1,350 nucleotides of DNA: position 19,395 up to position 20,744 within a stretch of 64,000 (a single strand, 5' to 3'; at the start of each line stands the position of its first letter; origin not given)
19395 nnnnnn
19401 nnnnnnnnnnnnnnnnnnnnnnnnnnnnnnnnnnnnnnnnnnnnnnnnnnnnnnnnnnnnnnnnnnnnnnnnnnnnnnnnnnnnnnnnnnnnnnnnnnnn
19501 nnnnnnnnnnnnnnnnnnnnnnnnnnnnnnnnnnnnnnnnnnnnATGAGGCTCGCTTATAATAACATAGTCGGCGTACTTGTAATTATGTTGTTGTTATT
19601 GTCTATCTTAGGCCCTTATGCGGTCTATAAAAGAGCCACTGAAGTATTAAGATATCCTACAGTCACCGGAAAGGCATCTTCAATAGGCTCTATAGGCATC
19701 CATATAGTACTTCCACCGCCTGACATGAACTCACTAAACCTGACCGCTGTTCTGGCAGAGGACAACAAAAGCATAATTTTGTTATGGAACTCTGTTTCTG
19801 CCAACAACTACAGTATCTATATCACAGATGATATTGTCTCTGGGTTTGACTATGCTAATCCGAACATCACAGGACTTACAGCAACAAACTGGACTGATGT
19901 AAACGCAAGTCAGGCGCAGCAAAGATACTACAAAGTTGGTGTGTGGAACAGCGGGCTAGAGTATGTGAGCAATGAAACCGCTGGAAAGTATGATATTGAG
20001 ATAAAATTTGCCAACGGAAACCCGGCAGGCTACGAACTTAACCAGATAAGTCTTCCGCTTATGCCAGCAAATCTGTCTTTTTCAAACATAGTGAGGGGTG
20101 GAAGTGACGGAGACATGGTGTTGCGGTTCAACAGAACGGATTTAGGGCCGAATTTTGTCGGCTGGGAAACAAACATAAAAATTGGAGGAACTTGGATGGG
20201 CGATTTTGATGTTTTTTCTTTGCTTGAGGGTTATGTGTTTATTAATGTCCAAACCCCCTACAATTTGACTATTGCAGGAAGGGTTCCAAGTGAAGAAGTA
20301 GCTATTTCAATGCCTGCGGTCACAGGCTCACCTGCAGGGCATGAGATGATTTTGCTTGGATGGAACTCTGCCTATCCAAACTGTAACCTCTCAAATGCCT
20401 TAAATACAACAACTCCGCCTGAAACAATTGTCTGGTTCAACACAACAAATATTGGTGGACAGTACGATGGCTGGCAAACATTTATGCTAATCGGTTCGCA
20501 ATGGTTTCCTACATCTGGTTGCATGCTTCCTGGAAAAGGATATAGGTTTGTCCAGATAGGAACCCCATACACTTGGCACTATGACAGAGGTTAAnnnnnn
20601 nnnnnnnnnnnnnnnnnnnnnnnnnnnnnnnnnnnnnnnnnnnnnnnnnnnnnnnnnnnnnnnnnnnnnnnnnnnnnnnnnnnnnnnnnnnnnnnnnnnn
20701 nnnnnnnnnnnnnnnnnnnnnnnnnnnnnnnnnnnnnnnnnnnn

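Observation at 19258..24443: AbrB-like regulator translationally coupled to three large glycoprotein-like surface proteins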

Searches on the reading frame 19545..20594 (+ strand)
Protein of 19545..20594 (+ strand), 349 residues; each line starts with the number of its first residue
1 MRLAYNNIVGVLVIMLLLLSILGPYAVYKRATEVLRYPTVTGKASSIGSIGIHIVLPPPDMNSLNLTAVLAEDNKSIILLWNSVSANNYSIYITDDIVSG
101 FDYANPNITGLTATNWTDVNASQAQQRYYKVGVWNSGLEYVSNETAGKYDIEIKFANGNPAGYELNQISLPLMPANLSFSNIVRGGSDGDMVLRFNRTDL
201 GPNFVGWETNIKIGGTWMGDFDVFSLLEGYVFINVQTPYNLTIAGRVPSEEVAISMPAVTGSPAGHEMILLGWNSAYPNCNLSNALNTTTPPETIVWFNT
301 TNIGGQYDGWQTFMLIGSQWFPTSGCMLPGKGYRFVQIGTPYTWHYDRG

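Call 3: search_protein_families(library=pfam, proteins=[window:19545-20594:+], max_evalue=1)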
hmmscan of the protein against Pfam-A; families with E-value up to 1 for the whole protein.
window:19545-20594:+ (349 aa): 0 families

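Call 4: search_protein_families(library=ncbifam, proteins=[window:19545-20594:+], max_evalue=1)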
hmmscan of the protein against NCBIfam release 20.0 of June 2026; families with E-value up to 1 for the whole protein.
window:19545-20594:+ (349 aa): 0 families

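Call 12: find_encoding_contigs(protein=window:19545-20594:+, flank=10000, max_places=6)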
Protein window:19545-20594:+ (349 aa): no gene with exactly this product is on record in the collection.

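Call 17: find_homologous_proteins(query=window:19545-20594:+, max_evalue=0.001)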
Query window:19545-20594:+ (349 aa): 12 proteins with E <= 0.001 among 2233 candidates.
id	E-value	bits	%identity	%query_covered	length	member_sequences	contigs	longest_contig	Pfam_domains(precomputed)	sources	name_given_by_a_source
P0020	1.5e-235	799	100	100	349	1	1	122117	-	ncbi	ncbi:MAG: hypothetical protein QXK37_00395 [Candidatus Woesearchaeota archaeon]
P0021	1.7e-146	506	63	93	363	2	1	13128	-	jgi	jgi:hypothetical protein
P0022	1.9e-125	437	54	100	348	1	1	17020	-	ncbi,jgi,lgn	-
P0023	3.9e-123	429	56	94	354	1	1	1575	-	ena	-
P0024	4.2e-109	383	51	99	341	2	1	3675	-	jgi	-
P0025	1.8e-108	381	52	98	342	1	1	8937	-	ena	-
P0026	1.9e-107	377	49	98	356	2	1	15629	-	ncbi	-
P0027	2.1e-104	367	50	98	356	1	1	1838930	-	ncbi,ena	-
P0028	1.4e-93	332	51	86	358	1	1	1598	-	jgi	jgi:hypothetical protein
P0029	9.8e-91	323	46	98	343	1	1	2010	-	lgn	-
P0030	5.8e-90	320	53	81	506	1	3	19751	-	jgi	-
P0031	2.2e-72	262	44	94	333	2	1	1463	-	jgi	jgi:hypothetical protein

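Call 23: find_related_loci(query=A1, collection=genome_contigs, flank=10000)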
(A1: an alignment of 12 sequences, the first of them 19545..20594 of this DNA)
Query A1 (349 aa) in genome_contigs; peptide patterns used: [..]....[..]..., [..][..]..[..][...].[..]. (x = any residue, [..] = any of these).
135 stretches matched a pattern; 5 encode a relative of the query (tblastn E <= 1e-3); 5 distinct loci.
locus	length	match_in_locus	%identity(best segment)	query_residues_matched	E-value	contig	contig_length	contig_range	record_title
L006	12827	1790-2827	54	1-348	6e-129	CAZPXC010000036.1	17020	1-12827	MAG TPA_asm: uncultured Methanosarcinales archaeon isolate binchicken_co151_549 genome assembly, contig: NODE_4791_lengt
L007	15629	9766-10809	49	6-348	5e-112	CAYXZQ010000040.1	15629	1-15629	MAG TPA_asm: uncultured Methanosarcinales archaeon isolate SRP214966_co3_191 genome assembly, contig: NODE_5603_length_1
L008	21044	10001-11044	50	6-348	2e-109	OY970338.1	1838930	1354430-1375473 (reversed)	MAG: uncultured Candidatus Woesearchaeota archaeon isolate MFD02416.bin.c.18 genome assembly, chromosome: 1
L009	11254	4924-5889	35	22-347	2e-48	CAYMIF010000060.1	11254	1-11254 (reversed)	MAG TPA_asm: uncultured Methanosarcinales archaeon isolate SRP141376_co4_74 genome assembly, contig: NODE_9587_length_11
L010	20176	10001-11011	30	6-344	2e-37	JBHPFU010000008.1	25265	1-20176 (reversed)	Nanoarchaeota archaeon isolate SAG AM-311-K19 NODE_8_length_25265_cov_32.639349, whole genome shotgun sequence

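Call 26: predict_structure(alignment_id=A1)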
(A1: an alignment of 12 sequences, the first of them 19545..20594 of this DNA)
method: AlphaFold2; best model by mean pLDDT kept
length: 349 residues; sequences in the alignment: 12
mean_pLDDT: 77.5   pTM: 0.73
mean pLDDT of the five models: 77.5, 76.7, 73.0, 71.7, 71.2
residues with pLDDT >= 90: 92; 70-90: 162; 50-70: 66; < 50: 29
segments of 3 or more residues with pLDDT < 50: 1-3, 32-52, 198-201
pLDDT, mean of each block of 10 residues (from residue 1): 56 73 59 46 40 53 81 92 87 92 88 93 94 82 90 87 83 87 90 69 71 90 86 91 91 82 68 87 72 62 56 73 79 81 84
secondary structure, 60 per line:
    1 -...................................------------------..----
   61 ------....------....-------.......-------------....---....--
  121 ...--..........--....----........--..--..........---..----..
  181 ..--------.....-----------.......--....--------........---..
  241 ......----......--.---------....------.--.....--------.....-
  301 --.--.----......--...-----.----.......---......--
elements in order: H2-36 E67-70 E77-80 E88-94 E108-111 E115-118 E126-135 E138-141 E146-153 H160-166 E167-169 H179-182 E191-195 E207-213 E216-219 E228-235 E239-246 E251-256 E269-272 H282-286 E295-299 E311-316 E319-321 E332-338 E342-347

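Call 36: find_related_loci(query=A1, collection=metagenome_contigs, flank=6000)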
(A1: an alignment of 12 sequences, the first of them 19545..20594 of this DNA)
Query A1 (349 aa) in metagenome_contigs; peptide patterns used: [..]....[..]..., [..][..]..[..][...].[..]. (x = any residue, [..] = any of these).
154 stretches matched a pattern; 1 encode a relative of the query (tblastn E <= 1e-3); 1 distinct loci.
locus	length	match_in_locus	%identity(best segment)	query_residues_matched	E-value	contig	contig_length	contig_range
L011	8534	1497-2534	54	1-348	7e-130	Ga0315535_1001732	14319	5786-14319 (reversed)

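Call 46: fold_search(model_id=the predicted structure, library=pdb)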
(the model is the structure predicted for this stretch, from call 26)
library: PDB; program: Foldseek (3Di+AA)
matches with E <= 10: 1002; with E <= 0.001: 7
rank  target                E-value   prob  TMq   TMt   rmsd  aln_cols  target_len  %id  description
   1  7mrs_A                9.8e-05  0.77  0.15  0.17  23.9       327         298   13  Zebrafish CNTN4 APPb complex (released 2022-01-05)
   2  4gh7_D                3.6e-04  0.89  0.19  0.23  24.5       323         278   11  Crystal structure of Anticalin N7A in complex with oncofetal fibronectin fragment Fn7B8 (released 2012-12-26)
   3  7mrk_D                3.8e-04  0.75  0.16  0.19  24.2       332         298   12  Chicken CNTN4 APP complex (released 2022-01-05)
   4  7kwb_A                4.5e-04  0.47  0.16  0.13  22.7       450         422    7  Surface glycan-binding protein B from Bacteroides thetaiotaomicron (released 2021-02-17)
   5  5e53_D                5.3e-04  0.66  0.16  0.18  23.6       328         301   10  Crystal structure of chicken CNTN1 FN1-FN3 domains (released 2016-08-31)
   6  5e4s                  6.2e-04  0.66  0.16  0.18  23.2       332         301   10  Crystal structure of mouse CNTN4 FN1-FN3 domains (released 2016-08-31)
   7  7ndg_B                8.2e-04  0.69  0.18  0.21  28.3       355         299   13  Cryo-EM structure of the ternary complex between Netrin-1, Neogenin and Repulsive Guidance Molecule B (released 2021-03-31)
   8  8q6t_I                1.0e-03  0.77  0.20  0.08  30.9       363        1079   13  Helical reconstruction of the relaxed thick filament from FIB milled left ventricular mouse myofibrils (released 2023-11-01)
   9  6mfa                  1.1e-03  0.92  0.23  0.22  19.8       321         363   12  Fragment of human fibronectin containing the 4th-7th type III domains (released 2019-09-18)
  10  7mrq                  1.1e-03  0.66  0.17  0.19  24.9       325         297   11  Chicken CNTN4 FN1-FN3 domains with T751A, V752A, Y781A, E786A mutations (released 2022-01-05)
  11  3mpc_A                1.3e-03  1.00  0.19  0.65   3.6        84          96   25  The crystal structure of a Fn3-like protein from Clostridium thermocellum (released 2010-08-11)
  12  8v2b_B                1.3e-03  0.63  0.18  0.12  22.5       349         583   10  Cryo-EM structure of mouse type II OSM receptor complex: model for full extracellular assembly (released 2024-11-20)
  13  5e53_C                1.3e-03  0.51  0.15  0.17  23.2       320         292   11  Crystal structure of chicken CNTN1 FN1-FN3 domains (released 2016-08-31)
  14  5g56                  1.6e-03  1.00  0.19  0.10   3.6        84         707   25  THE TETRA-MODULAR CELLULOSOMAL ARABINOXYLANASE CtXyl5A STRUCTURE AS REVEALED BY X-RAY CRYSTALLOGRAPHY (released 2016-06-29)
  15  5n47_F                1.7e-03  0.60  0.18  0.21  23.4       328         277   10  Structure of Anticalin N7E in complex with the three-domain fragment Fn7B8 of human oncofetal fibronectin (released 2018-02-14)
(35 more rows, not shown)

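Call 61: search_protein_families(library=pfam, proteins=[L010:7572-7790:+, L010:7805-8392:+, L010:8432-9592:+, L010:9561-9992:+, L010:9989-11029:+, L010:11008-11850:+, L010:11956-12123:+, L010:12120-16610:+], max_evalue=0.1)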
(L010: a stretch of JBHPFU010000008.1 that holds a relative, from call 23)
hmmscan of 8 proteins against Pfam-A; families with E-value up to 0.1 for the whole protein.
L010:7572-7790:+ (72 aa): 1 family
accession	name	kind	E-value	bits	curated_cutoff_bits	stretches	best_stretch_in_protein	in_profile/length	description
PF16149.10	DUF4857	-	0.077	12.7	25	1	30-72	73-115/270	Domain of unknown function (DUF4857)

L010:7805-8392:+ (195 aa): 0 families

L010:8432-9592:+ (386 aa): 1 family
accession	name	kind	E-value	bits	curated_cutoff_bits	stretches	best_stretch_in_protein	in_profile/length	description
PF15780.11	ASH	-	0.09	13.4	27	0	146-217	16-84/98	Abnormal spindle-like microcephaly-assoc'd, ASPM-SPD-2-Hydin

L010:9561-9992:+ (143 aa): 0 families

L010:9989-11029:+ (346 aa): 0 families

L010:11008-11850:+ (280 aa): 0 families

L010:11956-12123:+ (55 aa): 0 families

L010:12120-16610:+ (1496 aa): 7 families
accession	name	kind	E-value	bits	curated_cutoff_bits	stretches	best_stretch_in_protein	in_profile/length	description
PF18911.6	PKD_4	-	6e-06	26.7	27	3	392-471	1-77/85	PKD domain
PF24680.1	SH3_Hsr9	-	5.1e-05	23.5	27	0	388-426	60-98/116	Hsr-9 Tudor domain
PF18370.7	RGI_lyase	-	0.00014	22.6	27.8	0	415-463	22-69/86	Rhamnogalacturonan I lyases beta-sheet domain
PF00801.26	PKD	-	0.00015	22.1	23.5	2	400-472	5-75/80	PKD domain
PF11213.13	DUF3006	-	0.00022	21.8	32.3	0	395-424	21-53/67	Protein of unknown function (DUF3006)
PF00028.23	Cadherin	-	0.00035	21.4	28.8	1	1138-1205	19-92/93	Cadherin domain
PF07495.19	Y_Y_Y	-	0.057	13.8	26.6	1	995-1030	29-63/65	Y_Y_Y domain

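Call 62: search_protein_representatives(alignment_id=A1)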
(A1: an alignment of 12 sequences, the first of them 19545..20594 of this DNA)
Query: 12 sequences, 349 profile positions. Proteins with E-value up to 0.001 (for the whole library): 362; up to 1e-10: 139; up to 1e-30: 42. The best 150 are listed.
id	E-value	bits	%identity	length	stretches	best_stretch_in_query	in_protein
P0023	5.9e-170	581.4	-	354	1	1-348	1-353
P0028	6.7e-140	482.5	-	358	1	20-348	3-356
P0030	2.2e-138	477.6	-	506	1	3-348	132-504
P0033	9.7e-93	327.4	-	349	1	5-348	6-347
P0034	8.9e-92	324.3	-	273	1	77-348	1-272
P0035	2.6e-88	312.9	-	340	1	4-348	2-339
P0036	5.1e-88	311.9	-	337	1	4-346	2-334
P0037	5.5e-87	308.5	-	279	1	1-275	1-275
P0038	1.8e-79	283.8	-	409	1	34-348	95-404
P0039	1.8e-76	274.0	-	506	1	21-348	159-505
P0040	2.8e-72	260.1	-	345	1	9-347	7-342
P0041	3.6e-65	236.8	-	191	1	4-193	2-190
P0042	3.9e-59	216.9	-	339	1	6-348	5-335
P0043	2.6e-55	204.4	-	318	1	3-260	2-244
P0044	3.7e-52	194.0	-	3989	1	45-345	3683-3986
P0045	5.9e-52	193.3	-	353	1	11-348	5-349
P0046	1.1e-51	192.5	-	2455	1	63-347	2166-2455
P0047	2.2e-51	191.5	-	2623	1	52-348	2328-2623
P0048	2.4e-51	191.3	-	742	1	18-346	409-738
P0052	9.0e-47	176.3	-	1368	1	64-347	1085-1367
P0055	1.6e-40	155.7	-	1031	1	63-347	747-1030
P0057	4.4e-38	147.7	-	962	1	67-347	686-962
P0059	1.3e-37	146.1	-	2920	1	62-347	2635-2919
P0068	6.5e-32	127.4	-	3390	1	74-347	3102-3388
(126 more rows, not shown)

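Call 63: search_protein_families(library=pfam, proteins=[P0046, P0047, P0052, P0055, P0057, P0048], max_evalue=0.0001)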
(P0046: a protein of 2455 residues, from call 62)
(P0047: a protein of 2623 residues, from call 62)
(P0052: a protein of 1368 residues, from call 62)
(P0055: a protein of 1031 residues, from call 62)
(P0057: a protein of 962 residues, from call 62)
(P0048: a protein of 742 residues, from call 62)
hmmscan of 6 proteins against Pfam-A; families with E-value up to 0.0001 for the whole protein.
P0046 (2455 aa): 3 families
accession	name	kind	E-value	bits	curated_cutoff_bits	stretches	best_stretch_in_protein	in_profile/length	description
PF05048.19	NosD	-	9.3e-37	127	23.6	3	831-1024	18-209/212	Periplasmic copper-binding protein (NosD)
PF13229.12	Beta_helix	-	3.2e-24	85.8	25.9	4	834-984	5-158/158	Right handed beta helix region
PF13385.13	Laminin_G_3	-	7.8e-20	72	27.6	1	102-266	1-151/151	Concanavalin A-like lectin/glucanases superfamily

P0047 (2623 aa): 2 families
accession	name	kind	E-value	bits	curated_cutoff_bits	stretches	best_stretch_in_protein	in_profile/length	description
PF13229.12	Beta_helix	-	1.2e-57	194.5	25.9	6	246-384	21-158/158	Right handed beta helix region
PF05048.19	NosD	-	3.9e-43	147.8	23.6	5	247-387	15-154/212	Periplasmic copper-binding protein (NosD)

P0052 (1368 aa): 6 families
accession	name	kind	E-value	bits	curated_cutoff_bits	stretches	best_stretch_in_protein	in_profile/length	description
PF00082.27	Peptidase_S8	-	1.6e-51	175.8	21.8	1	174-453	3-282/288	Subtilase family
PF13517.12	FG-GAP_3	-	1.9e-34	118.5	26.9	4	694-754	1-61/61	FG-GAP-like repeat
PF01839.29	FG-GAP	-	9.3e-18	64.2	22.1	1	587-619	4-35/37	FG-GAP repeat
PF25292.1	Beta-prop_CGLA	-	3.6e-06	27.1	26.8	0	590-642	36-78/316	Lambda-carrageenase beta-propeller domain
PF22148.1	Fervidolysin_NPro-like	-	4.6e-06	27.4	21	1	44-132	14-81/81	Fervidolysin N-terminal prodomain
PF17963.7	Big_9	-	9.3e-05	23.7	23.6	1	1002-1067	8-77/89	Bacterial Ig domain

P0055 (1031 aa): 5 families
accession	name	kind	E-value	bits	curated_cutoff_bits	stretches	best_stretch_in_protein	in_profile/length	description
PF00112.29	Peptidase_C1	-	1.8e-44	152.9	20.7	1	165-391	1-211/220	Papain family cysteine protease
PF05048.19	NosD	-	6.3e-24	85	23.6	1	503-709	14-212/212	Periplasmic copper-binding protein (NosD)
PF03891.20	DUF333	-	4.1e-11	43.4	25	1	25-68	3-46/47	Domain of unknown function (DUF333)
PF13229.12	Beta_helix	-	9.4e-10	38.8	25.9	1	567-679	2-115/158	Right handed beta helix region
PF10162.14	G8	-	4.2e-05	23.9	22.9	0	412-455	22-65/124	G8 domain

P0057 (962 aa): 1 family
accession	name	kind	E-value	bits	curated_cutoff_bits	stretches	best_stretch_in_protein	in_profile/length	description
PF00082.27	Peptidase_S8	-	5.8e-45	154.3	21.8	1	255-541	1-288/288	Subtilase family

P0048 (742 aa): 1 family
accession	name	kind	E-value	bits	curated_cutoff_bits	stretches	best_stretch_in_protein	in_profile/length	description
PF17963.7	Big_9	-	2e-05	25.8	23.6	1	365-448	1-88/89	Bacterial Ig domain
